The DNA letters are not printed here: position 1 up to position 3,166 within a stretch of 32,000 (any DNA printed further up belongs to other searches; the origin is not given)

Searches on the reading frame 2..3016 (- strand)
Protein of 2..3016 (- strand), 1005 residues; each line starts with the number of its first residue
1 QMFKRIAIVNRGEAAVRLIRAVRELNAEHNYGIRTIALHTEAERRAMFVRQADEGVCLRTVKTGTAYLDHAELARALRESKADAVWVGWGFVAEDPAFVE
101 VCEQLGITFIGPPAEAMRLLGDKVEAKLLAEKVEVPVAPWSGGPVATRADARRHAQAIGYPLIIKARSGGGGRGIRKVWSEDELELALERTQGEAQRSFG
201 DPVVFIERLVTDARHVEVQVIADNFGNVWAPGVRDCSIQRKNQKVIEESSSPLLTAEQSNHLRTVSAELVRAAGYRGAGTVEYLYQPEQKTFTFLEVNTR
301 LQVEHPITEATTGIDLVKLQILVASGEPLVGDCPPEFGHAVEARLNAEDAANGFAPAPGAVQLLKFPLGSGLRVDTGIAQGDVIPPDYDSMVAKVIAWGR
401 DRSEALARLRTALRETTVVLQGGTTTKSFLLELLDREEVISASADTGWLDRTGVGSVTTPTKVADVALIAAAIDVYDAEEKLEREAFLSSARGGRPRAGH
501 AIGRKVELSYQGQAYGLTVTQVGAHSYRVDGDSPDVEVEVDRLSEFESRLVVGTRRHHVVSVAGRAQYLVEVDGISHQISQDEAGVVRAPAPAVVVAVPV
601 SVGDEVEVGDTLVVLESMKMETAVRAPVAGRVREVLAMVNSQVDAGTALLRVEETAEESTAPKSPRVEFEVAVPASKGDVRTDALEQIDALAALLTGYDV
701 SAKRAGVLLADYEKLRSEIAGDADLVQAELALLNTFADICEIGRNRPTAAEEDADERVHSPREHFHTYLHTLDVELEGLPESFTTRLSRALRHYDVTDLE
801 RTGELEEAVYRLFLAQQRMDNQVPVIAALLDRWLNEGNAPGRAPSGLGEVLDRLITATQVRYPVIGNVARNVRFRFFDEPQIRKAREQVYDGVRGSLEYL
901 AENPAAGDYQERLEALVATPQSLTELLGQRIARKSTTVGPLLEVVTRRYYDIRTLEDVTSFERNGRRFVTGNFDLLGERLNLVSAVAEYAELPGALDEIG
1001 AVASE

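Call 60: search_protein_families(library=ncbifam, proteins=[window:2-3016:-], max_evalue=0.00001)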
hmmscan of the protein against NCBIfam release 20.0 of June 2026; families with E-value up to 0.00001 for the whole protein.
window:2-3016:- (1005 aa): 40 families (the best 25 are shown)
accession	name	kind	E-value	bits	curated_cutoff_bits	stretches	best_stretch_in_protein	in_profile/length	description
NF009554.0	PRK12999.1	equivalog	7.6e-150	500.9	965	2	2-452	4-455/1147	pyruvate carboxylase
NF006367.0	PRK08591.1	subfamily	5.9e-147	490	597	1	2-452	1-444/451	acetyl-CoA carboxylase biotin carboxylase subunit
TIGR02712.1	urea_carbox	equivalog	1.4e-139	466.8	1303.85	2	3-453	1-443/1201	urea carboxylase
TIGR00514.1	accC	equivalog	2.5e-135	451.8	626.5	1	2-452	1-444/449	acetyl-CoA carboxylase biotin carboxylase subunit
NF006406.0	PRK08654.1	equivalog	5e-133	444.2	739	1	2-452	1-443/499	acetyl-CoA carboxylase biotin carboxylase subunit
NF009471.0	PRK12833.1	equivalog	2.2e-131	438.6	686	1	3-450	5-445/467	acetyl-CoA carboxylase biotin carboxylase subunit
NF004085.0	PRK05586.1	equivalog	3.6e-129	431.6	723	1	2-451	1-443/448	acetyl-CoA carboxylase biotin carboxylase subunit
TIGR01235.1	pyruv_carbox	equivalog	1.6e-128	429.9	1114.45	2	6-452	2-451/1143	pyruvate carboxylase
NF005525.0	PRK07178.1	equivalog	1.4e-123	413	768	1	2-473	1-465/471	acetyl-CoA carboxylase biotin carboxylase subunit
NF006286.0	PRK08462.1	equivalog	9.8e-119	397.1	740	1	3-451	4-443/445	acetyl-CoA carboxylase biotin carboxylase subunit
NF006287.0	PRK08463.1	equivalog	1.1e-103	347.6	775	1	2-451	1-443/479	acetyl-CoA carboxylase subunit A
TIGR01205.1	D_ala_D_alaTIGR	subfamily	1.3e-16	60.4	245.65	1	90-299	74-285/318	D-alanine--D-alanine ligase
NF006761.0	PRK09282.1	domain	1.1e-14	53.8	402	1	525-653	465-590/591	pyruvate carboxylase subunit B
NF002378.0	PRK01372.1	subfamily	4.6e-14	51.8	243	1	71-299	48-269/305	D-alanine--D-alanine ligase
NF004173.0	PRK05641.1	equivalog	1e-13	52.1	199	1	505-651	3-151/153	putative acetyl-CoA carboxylase biotin carboxyl carrier protein subunit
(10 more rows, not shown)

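Call 74: search_protein_families(library=pfam, proteins=[window:2-3016:-], max_evalue=0.01)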
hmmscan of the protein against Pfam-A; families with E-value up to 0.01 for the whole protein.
window:2-3016:- (1005 aa): 10 families
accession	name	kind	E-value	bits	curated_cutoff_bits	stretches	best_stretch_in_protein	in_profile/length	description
PF02786.22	CPSase_L_D2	-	1e-63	215.1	19.8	1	122-329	1-208/211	Carbamoyl-phosphate synthase L chain, ATP binding domain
PF00289.28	Biotin_carb_N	-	7e-34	117.1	25.5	1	2-117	1-110/110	Biotin carboxylase, N-terminal domain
PF02785.25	Biotin_carb_C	-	7.4e-33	113.3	32.4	1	342-450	1-107/108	Biotin carboxylase C-terminal domain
PF00364.28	Biotin_lipoyl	-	2.4e-15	56.6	22.1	1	587-651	3-72/73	Biotin-requiring enzyme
PF07478.18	Dala_Dala_lig_C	-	1.1e-08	35.3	24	1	132-299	4-174/204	D-ala D-ala ligase C-terminus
PF13533.13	Biotin_lipoyl_2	-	1.1e-07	32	29.8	1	587-616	3-32/32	Biotin-lipoyl like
PF02222.28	ATP-grasp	-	1.9e-07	31.4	27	1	130-289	3-153/179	ATP-grasp domain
PF13437.12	HlyD_3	-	0.00029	22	22.2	0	624-662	2-33/106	HlyD family secretion protein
PF02655.19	ATP-grasp_3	-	0.00054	20.5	23.2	1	131-302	14-158/160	ATP-grasp domain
PF01597.25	GCV_H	-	0.0052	17.1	22.2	0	594-638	34-77/122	Glycine cleavage H-protein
